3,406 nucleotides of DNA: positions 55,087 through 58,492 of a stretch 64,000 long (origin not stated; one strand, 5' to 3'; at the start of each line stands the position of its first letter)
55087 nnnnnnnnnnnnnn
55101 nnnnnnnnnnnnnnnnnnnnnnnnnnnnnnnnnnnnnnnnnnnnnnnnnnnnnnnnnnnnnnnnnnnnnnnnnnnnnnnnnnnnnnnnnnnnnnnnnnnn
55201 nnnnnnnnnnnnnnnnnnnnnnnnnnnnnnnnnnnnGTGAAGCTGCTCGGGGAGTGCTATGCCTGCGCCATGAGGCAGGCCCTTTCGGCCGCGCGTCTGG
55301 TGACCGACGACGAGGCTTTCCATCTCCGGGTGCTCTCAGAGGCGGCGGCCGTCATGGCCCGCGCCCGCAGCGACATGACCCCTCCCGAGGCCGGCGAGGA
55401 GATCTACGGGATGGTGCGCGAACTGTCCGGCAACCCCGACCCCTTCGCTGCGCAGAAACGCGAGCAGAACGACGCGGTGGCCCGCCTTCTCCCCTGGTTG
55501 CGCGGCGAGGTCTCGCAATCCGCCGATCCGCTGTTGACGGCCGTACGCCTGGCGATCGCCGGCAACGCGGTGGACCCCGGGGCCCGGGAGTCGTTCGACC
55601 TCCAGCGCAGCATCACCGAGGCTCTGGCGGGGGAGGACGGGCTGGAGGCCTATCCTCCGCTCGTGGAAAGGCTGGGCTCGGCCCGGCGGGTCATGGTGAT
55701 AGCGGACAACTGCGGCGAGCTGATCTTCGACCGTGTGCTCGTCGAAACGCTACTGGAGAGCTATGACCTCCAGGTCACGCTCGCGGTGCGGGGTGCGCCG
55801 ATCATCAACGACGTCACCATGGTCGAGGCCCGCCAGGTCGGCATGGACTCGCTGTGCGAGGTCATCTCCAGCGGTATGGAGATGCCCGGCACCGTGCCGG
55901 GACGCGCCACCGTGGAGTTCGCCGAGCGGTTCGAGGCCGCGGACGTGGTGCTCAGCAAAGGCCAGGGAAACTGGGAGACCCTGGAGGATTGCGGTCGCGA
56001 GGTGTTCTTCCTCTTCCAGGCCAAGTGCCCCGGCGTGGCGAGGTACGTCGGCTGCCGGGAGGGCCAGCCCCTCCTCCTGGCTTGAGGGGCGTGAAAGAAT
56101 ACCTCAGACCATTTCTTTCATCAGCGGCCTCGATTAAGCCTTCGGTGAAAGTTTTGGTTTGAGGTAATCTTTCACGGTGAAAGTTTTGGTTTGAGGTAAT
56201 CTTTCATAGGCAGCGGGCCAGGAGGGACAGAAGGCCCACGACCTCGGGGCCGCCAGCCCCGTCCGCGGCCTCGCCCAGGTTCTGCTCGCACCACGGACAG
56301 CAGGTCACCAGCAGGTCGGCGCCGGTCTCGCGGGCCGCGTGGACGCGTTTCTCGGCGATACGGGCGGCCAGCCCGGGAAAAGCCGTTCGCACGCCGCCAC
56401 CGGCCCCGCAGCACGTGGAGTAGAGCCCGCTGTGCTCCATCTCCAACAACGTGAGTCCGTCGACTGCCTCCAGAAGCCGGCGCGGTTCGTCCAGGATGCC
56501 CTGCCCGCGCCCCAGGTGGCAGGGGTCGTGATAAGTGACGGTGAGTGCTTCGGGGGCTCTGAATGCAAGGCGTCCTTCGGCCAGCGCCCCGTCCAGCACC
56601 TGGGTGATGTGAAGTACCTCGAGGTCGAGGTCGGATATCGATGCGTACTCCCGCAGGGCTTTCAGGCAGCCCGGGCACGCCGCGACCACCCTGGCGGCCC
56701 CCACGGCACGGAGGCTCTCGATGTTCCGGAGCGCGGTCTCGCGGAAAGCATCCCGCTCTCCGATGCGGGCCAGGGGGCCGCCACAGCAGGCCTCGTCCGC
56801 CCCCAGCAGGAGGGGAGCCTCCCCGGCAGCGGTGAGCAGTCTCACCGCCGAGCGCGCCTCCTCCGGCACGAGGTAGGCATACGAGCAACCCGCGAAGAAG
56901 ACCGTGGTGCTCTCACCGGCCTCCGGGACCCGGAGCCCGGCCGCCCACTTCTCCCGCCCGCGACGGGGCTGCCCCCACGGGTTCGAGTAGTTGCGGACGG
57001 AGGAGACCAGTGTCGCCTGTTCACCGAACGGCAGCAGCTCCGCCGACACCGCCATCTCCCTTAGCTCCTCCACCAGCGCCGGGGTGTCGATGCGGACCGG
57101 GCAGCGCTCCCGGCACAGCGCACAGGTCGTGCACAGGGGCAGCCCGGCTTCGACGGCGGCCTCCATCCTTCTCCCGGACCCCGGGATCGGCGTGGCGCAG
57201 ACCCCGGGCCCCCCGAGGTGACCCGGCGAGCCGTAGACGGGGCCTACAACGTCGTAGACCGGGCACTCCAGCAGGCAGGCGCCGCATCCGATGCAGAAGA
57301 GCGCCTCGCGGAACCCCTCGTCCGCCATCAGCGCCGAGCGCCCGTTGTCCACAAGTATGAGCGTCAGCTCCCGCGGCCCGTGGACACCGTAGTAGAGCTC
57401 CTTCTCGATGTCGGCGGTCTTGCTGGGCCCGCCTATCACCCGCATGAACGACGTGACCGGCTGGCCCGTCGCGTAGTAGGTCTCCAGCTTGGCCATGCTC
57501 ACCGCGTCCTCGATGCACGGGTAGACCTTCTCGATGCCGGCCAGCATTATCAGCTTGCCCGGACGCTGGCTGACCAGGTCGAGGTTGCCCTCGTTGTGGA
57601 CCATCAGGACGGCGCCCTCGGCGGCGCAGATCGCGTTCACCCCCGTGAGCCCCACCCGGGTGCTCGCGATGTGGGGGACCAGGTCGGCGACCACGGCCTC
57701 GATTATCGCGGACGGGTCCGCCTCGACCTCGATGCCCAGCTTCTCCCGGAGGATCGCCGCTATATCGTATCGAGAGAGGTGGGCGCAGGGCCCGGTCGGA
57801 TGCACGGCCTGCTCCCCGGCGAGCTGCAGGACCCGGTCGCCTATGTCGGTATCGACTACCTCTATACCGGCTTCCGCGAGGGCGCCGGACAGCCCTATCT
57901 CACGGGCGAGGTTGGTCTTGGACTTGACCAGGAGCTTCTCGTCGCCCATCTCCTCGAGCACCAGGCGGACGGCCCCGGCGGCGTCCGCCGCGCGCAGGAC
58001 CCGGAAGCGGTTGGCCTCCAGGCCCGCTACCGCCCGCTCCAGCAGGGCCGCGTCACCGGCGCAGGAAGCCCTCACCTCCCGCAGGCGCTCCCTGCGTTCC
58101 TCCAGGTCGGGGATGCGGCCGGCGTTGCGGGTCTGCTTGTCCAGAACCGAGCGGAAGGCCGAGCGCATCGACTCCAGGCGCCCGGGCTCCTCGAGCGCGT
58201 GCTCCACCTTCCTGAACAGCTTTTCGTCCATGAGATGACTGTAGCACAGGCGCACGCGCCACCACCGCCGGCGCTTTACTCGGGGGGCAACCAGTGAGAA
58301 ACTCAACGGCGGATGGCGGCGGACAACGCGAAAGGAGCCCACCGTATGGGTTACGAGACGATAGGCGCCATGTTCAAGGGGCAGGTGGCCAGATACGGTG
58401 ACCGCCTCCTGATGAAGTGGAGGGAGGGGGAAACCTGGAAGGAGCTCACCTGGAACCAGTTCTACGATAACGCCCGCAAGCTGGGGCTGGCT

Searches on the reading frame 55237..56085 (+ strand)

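Call 60: search_protein_families(library=pfam, proteins=[window:55237-56085:+], max_evalue=0.01)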
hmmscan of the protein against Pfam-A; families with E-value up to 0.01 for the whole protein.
window:55237-56085:+ (282 aa): 1 family
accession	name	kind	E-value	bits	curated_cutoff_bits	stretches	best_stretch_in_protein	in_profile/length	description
PF01937.24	ARMT1-like_dom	-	4.3e-61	207.3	25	1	5-277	3-309/311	Damage-control phosphatase ARMT1-like domain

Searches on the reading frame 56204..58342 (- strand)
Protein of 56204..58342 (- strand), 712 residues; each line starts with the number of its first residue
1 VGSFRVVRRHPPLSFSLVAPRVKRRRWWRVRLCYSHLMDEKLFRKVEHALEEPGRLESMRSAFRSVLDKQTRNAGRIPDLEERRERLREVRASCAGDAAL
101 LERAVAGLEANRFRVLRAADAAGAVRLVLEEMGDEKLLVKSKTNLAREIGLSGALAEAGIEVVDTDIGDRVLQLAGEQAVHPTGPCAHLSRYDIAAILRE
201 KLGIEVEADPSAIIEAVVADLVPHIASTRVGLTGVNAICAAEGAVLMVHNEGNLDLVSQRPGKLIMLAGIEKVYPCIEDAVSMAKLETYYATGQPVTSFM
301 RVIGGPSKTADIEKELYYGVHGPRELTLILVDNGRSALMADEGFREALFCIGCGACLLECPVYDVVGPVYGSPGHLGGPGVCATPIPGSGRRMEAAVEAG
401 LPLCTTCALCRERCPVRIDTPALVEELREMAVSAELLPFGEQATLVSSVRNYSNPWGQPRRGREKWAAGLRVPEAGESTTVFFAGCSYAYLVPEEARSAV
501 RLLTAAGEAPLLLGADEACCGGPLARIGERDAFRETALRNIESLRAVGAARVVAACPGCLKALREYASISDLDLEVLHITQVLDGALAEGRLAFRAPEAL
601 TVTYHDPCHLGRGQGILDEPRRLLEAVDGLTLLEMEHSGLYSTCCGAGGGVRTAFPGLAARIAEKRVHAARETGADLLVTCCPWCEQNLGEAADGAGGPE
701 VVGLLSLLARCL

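Call 8: search_protein_families(library=pfam, proteins=[window:56204-58342:-], max_evalue=0.01)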
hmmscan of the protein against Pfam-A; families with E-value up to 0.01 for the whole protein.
window:56204-58342:- (712 aa): 8 families
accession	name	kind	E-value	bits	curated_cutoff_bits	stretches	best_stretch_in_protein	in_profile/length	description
PF02589.21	LUD_dom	-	5.8e-33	114.6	22.6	1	101-331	1-189/189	LUD domain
PF02754.22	CCG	-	6.7e-32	109.9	20.6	2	602-689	1-84/85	Cysteine-rich domain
PF13183.11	Fer4_8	-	2.4e-09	38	27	1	347-418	2-68/68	4Fe-4S dicluster domain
PF13187.11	Fer4_9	-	1.7e-05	25.2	27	0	343-362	30-49/52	4Fe-4S dicluster domain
PF13237.11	Fer4_10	-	9.3e-05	22.7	25.5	1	349-415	8-53/53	4Fe-4S dicluster domain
PF12838.12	Fer4_7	-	0.00011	23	27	1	350-417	2-51/52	4Fe-4S dicluster domain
PF13534.11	Fer4_17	-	0.0003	21.7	22.2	1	349-419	1-61/61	4Fe-4S dicluster domain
PF12797.12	Fer4_2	-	0.0014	18.9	24.5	1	346-362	6-22/22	4Fe-4S binding domain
